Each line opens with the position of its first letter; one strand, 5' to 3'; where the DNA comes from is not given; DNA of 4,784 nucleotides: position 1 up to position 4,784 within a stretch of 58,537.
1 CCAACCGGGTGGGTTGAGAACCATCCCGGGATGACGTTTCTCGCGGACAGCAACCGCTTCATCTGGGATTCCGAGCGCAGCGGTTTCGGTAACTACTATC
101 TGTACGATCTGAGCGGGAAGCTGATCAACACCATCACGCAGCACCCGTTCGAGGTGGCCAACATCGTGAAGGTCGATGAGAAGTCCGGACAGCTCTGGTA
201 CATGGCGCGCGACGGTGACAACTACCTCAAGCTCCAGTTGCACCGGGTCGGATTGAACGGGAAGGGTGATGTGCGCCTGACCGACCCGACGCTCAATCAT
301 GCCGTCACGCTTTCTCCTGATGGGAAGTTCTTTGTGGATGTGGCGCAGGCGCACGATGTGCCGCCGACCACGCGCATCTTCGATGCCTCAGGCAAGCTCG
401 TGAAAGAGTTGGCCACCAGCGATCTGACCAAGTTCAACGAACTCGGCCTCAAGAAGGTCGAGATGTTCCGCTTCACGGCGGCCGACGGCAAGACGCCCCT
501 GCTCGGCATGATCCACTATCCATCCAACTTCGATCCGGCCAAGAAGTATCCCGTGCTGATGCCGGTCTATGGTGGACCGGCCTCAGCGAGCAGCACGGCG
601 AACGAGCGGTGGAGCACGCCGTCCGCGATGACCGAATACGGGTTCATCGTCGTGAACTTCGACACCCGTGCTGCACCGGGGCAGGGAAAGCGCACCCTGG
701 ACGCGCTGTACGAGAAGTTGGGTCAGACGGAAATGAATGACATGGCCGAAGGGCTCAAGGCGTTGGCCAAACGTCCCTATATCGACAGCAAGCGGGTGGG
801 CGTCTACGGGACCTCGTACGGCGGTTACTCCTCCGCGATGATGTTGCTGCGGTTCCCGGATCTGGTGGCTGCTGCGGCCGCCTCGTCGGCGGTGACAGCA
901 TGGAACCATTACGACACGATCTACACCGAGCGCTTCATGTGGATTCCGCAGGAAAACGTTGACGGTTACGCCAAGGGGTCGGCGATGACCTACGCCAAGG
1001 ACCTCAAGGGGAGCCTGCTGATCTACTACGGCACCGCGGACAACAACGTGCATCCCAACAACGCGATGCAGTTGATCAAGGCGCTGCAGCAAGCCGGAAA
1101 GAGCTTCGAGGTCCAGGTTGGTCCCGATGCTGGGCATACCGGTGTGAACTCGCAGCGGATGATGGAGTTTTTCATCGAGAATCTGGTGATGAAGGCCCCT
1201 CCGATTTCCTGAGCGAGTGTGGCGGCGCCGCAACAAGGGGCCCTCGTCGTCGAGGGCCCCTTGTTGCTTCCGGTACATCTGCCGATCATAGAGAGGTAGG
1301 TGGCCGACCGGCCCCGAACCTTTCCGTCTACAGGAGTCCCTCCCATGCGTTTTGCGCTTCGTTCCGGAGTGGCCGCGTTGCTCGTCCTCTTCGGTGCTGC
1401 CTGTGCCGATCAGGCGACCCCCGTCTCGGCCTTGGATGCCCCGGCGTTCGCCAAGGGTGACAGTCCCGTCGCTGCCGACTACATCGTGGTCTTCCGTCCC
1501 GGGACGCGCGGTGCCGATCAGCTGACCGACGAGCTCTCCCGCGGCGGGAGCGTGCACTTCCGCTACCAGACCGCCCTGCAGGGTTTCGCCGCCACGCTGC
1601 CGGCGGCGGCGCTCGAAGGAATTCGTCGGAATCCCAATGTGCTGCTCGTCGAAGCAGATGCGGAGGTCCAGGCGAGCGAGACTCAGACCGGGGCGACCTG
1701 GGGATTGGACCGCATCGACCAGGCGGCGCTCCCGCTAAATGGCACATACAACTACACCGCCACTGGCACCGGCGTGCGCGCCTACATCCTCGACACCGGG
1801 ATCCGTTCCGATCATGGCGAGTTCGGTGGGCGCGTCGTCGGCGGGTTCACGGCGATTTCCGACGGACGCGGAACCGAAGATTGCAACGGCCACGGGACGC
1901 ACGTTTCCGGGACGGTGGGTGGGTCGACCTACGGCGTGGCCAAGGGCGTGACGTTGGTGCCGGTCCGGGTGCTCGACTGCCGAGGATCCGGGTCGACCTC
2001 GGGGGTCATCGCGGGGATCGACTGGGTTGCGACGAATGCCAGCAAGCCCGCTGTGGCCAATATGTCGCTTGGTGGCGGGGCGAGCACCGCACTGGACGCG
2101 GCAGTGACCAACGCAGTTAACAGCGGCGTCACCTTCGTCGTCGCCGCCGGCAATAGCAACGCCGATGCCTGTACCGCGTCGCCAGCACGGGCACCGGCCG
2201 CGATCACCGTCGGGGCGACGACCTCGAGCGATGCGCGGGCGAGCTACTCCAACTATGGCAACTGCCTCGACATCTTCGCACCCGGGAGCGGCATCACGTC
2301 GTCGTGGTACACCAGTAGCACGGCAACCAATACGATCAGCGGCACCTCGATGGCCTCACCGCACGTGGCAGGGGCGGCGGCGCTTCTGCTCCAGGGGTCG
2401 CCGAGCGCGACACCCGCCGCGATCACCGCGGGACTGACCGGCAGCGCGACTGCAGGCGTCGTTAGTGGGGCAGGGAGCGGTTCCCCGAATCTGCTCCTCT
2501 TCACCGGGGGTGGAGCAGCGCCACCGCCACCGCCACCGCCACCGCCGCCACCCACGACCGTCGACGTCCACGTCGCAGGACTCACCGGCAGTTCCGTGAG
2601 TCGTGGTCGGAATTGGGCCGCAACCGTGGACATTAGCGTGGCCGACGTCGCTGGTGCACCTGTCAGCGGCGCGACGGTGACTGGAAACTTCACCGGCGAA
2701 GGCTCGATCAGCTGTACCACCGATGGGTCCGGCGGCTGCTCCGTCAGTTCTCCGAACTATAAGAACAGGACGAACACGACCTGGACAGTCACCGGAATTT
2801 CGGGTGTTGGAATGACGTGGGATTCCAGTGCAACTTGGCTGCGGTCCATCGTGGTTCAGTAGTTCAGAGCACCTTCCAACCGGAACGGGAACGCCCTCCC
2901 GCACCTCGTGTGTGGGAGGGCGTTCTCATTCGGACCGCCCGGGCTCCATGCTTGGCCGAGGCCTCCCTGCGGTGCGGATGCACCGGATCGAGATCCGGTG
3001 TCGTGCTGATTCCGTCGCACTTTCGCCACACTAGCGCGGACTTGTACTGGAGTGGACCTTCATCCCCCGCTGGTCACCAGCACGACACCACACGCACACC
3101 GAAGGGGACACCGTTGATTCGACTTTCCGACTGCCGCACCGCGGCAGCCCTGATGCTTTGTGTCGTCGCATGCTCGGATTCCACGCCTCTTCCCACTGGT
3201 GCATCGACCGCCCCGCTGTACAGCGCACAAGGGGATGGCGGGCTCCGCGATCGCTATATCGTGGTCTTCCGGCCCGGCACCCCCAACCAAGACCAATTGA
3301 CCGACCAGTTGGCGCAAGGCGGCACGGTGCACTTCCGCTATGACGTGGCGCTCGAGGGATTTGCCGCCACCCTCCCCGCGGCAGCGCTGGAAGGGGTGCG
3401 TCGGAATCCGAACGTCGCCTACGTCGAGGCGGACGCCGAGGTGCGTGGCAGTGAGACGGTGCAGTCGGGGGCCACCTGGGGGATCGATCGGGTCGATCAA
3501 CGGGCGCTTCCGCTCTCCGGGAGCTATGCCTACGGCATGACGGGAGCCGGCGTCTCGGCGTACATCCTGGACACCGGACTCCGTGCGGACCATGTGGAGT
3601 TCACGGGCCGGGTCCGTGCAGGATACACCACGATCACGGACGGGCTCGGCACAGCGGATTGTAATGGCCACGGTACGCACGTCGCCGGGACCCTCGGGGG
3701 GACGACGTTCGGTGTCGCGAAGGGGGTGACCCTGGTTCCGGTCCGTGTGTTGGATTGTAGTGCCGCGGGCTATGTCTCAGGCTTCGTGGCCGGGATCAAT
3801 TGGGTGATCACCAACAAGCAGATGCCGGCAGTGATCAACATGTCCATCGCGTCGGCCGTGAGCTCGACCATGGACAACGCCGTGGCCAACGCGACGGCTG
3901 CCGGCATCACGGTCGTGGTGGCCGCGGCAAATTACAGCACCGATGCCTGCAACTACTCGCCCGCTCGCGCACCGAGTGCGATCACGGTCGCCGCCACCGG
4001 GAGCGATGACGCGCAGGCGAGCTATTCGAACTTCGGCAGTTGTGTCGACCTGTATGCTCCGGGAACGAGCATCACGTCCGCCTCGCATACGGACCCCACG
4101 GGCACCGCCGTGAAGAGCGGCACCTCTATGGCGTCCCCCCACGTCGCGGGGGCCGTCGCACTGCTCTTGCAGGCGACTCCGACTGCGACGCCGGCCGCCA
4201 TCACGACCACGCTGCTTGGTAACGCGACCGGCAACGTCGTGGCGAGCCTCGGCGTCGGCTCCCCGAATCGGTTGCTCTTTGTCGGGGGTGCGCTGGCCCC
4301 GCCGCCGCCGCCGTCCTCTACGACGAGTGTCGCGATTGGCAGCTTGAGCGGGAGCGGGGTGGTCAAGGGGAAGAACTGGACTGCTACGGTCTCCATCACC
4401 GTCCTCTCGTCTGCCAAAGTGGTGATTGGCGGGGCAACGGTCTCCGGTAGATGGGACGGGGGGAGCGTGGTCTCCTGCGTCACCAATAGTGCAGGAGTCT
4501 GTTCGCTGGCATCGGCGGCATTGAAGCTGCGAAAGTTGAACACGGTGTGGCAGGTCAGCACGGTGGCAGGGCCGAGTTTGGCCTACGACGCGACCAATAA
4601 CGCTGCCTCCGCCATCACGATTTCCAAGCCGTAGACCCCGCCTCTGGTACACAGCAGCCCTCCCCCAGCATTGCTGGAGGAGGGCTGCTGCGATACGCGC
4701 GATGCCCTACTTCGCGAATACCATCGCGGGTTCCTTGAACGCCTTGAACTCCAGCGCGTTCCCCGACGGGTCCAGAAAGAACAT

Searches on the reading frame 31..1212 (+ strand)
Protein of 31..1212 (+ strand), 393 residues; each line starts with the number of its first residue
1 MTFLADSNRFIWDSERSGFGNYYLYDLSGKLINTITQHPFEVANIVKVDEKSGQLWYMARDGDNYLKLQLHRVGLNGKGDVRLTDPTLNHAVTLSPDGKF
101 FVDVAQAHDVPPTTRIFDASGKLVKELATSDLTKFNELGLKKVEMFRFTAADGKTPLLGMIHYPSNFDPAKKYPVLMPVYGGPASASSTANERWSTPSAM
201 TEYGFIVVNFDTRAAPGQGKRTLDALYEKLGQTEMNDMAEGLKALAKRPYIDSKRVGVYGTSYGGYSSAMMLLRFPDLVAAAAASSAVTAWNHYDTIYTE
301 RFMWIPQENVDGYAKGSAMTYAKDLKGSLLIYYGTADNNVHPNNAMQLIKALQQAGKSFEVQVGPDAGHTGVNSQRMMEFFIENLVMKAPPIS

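Call 45: search_protein_families(library=pfam, proteins=[window:31-1212:+], max_evalue=0.00001)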
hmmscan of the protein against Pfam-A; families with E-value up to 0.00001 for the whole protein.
window:31-1212:+ (393 aa): 8 families
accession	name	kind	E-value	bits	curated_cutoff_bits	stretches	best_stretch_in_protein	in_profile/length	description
PF00326.27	Peptidase_S9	-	7.7e-42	143.6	22.6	1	197-377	7-195/213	Prolyl oligopeptidase family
PF00930.27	DPPIV_N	-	1.3e-15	57.5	22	1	3-112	242-354/354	Dipeptidyl peptidase IV (DPP IV) N-terminal region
PF02129.25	Peptidase_S15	-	2.2e-11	44.4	23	1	169-306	15-146/262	X-Pro dipeptidyl-peptidase (S15 family)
PF01738.24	DLH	-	2.9e-09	37.3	21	1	218-376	61-193/217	Dienelactone hydrolase family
PF05577.18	Peptidase_S28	-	6e-07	29.1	25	1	233-291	91-150/434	Serine carboxypeptidase S28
PF00561.26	Abhydrolase_1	-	3.8e-06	27.2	25.8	0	196-293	19-111/245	alpha/beta hydrolase fold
PF12146.15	Hydrolase_4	-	6.8e-06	26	27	0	199-294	26-116/239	Serine aminopeptidase, S33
PF20434.5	BD-FAE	-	8.3e-06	25.9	26.8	0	170-271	10-106/215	BD-FAE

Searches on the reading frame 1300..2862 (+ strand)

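Call 45: search_protein_families(library=pfam, proteins=[window:1300-2862:+], max_evalue=0.00001)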
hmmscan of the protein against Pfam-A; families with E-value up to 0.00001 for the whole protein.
window:1300-2862:+ (520 aa): 2 families
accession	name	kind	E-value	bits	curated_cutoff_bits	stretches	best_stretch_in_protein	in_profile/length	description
PF00082.27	Peptidase_S8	-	5.6e-43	147.7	21.8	1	162-386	7-276/288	Subtilase family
PF05922.21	Inhibitor_I9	-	6.3e-06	27.2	21.2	0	82-125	38-81/82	Peptidase inhibitor I9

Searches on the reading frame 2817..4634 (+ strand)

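Call 45: search_protein_families(library=pfam, proteins=[window:2817-4634:+], max_evalue=0.00001)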
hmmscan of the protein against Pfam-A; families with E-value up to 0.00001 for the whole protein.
window:2817-4634:+ (605 aa): 2 families
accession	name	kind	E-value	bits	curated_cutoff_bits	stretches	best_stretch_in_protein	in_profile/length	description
PF00082.27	Peptidase_S8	-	1.9e-37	129.6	21.8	1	244-473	2-280/288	Subtilase family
PF05922.21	Inhibitor_I9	-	6.2e-06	27.2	21.2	0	168-210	38-80/82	Peptidase inhibitor I9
